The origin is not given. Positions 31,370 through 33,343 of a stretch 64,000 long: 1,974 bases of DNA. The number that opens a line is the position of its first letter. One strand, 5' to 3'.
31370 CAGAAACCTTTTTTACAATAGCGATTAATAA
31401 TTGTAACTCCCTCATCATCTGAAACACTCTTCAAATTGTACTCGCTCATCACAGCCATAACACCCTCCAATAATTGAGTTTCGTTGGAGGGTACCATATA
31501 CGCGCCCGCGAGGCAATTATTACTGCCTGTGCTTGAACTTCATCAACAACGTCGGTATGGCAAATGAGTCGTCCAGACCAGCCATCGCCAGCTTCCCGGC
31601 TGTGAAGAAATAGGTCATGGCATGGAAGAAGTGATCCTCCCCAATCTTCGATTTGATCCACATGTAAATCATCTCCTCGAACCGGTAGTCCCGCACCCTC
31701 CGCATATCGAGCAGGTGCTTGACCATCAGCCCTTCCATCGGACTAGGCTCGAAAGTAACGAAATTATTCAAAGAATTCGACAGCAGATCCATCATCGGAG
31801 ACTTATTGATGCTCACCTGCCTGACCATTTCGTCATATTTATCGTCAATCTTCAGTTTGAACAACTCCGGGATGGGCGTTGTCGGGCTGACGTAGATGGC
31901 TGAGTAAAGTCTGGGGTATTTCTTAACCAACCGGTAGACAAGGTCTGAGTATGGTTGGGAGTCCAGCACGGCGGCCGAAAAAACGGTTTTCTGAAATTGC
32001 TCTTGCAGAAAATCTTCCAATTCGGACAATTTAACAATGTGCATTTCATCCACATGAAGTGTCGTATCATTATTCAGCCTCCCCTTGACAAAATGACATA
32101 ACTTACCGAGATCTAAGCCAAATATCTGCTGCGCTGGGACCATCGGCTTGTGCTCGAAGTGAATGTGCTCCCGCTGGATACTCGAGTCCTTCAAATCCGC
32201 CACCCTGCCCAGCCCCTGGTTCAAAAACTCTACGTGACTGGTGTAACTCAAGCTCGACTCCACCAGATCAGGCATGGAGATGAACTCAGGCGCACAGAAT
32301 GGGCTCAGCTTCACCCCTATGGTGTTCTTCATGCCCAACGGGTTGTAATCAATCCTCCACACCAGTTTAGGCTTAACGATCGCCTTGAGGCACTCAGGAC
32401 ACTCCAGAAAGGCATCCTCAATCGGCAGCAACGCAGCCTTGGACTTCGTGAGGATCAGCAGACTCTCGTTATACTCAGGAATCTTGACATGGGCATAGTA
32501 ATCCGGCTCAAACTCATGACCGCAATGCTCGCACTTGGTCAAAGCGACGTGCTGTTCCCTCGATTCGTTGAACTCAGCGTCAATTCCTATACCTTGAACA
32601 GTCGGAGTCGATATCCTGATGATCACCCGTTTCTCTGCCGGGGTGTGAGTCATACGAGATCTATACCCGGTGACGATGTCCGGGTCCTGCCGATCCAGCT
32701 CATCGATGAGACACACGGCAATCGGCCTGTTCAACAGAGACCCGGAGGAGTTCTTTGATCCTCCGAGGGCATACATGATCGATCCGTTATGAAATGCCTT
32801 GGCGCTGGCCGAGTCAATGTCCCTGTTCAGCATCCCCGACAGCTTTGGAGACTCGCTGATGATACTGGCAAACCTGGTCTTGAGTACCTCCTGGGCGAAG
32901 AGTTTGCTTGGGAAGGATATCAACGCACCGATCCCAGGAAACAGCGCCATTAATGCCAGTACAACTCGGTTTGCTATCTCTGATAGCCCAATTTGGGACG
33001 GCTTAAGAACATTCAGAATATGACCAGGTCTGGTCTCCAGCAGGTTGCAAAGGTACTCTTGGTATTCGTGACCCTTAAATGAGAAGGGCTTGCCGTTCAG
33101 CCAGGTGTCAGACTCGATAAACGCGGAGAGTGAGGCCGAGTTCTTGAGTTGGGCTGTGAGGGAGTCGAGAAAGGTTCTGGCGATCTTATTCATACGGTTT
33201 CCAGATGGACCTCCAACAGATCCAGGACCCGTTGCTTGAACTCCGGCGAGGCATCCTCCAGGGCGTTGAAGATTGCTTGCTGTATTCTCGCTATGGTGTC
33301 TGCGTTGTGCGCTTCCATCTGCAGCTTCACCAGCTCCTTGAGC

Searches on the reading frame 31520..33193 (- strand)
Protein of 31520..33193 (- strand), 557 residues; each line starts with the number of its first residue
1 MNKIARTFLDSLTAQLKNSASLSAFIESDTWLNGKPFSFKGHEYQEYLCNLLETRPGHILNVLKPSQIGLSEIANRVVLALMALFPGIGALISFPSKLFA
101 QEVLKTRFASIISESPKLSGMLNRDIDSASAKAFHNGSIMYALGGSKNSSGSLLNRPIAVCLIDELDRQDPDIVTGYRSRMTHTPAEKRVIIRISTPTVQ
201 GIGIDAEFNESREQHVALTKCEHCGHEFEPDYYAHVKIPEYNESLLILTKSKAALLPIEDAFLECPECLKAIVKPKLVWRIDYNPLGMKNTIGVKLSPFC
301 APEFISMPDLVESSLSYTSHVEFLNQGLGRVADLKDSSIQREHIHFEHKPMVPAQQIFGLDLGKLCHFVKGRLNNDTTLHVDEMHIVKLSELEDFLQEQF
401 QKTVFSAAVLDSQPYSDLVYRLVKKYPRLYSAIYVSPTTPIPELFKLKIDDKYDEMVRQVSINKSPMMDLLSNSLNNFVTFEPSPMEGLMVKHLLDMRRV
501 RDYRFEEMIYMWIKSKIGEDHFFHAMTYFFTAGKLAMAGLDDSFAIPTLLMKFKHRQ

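Call 26: search_protein_families(library=phrogs, proteins=[window:31520-33193:-], max_evalue=0.00001)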
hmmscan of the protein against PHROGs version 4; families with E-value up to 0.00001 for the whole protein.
window:31520-33193:- (557 aa): 4 families
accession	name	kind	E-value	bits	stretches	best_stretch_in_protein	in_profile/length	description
phrog_675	-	head and packaging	1.1e-54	186.7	1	18-543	20-557/576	terminase large subunit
phrog_15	-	head and packaging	5.6e-23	82.2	1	42-272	383-606/1330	terminase large subunit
phrog_12876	-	head and packaging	1.3e-10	42.3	1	105-234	11-133/235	terminase large subunit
phrog_21311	-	head and packaging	1e-09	39.6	1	99-227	6-142/218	terminase large subunit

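Call 97: find_related_loci(query=window:31523-33193:-, collection=genome_contigs, flank=5000)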
Query window:31523-33193:- (557 aa) in genome_contigs; peptide patterns used: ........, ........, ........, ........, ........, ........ (x = any residue, [..] = any of these).
43 stretches matched a pattern, but none encodes a relative of the query by tblastn (E <= 1e-3).

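Call 98: search_dna_similar(query=window:31523-33193:-, collection=phages, mode=protein, max_rows=12)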
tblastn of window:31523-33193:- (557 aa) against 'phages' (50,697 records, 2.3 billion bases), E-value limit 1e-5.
Records with a match: 268; places in all: 268; records where one place covers at least 80% of the query: 80.
Best place of each record, by identity: <60% 268.
By first word of the organism name: Bacillus 123; Listeria 52; Staphylococcus 41; Vibrio 26; Pseudomonas 5; Acinetobacter 5; Achromobacter 3; Mammaliicoccus 3; Enterococcus 3; Caulobacter 2; and 5 more.
By host as written in the record: Listeria monocytogenes 41; - 27; Bacillus subtilis 20; Bacillus cereus 18; Bacillus subtilis BEST7003 10; Staphylococcus carnosus TM300 7; Staphylococcus sp. 5; Vibrio crassostreae 4; and 79 more.
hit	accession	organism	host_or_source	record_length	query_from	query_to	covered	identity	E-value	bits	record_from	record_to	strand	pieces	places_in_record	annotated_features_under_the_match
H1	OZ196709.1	Vibrio phage K45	Seawater and oysters mix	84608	1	547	98%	25.7%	6e-32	137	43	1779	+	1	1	terminase large subunit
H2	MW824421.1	Vibrio phage 51E28.1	Vibrio crassostreae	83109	1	547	98%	25.3%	7e-34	143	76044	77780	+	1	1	hypothetical protein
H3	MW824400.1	Vibrio phage 51E28.4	Vibrio crassostreae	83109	1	547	98%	25.3%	1e-33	143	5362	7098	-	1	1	hypothetical protein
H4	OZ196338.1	Vibrio phage K404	Seawater and oysters mix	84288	1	547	98%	25.1%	7e-33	140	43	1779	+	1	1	terminase large subunit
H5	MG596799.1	Pseudomonas phage PMBT3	Pseudomonas grimontii MBTL2-21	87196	21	543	94%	23.8%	6e-28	125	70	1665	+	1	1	terminase large subunit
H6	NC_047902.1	Pseudomonas phage PMBT3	Pseudomonas grimontii MBTL2-21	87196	21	543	94%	23.8%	6e-28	125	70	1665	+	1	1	terminase large subunit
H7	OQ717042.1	Acinetobacter phage EAb13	Acinetobacter baumannii MRSN 423159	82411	6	532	95%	23.3%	1e-22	108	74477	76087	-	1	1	terminase large subunit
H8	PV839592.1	Acinetobacter phage fJoAci04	Acinetobacter baumannii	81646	6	532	95%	22.9%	3e-22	107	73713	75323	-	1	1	terminase large subunit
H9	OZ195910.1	Vibrio phage K478b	Seawater and oysters mix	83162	1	427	77%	27.9%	7e-31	134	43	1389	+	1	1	terminase large subunit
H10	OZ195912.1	Vibrio phage K478a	Seawater and oysters mix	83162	1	427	77%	27.9%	7e-31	134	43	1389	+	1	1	terminase large subunit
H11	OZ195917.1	Vibrio phage K468a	Seawater and oysters mix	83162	1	427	77%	27.9%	7e-31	134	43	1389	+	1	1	terminase large subunit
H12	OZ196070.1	Vibrio phage K449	Seawater and oysters mix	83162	1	427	77%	27.9%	7e-31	134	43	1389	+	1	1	terminase large subunit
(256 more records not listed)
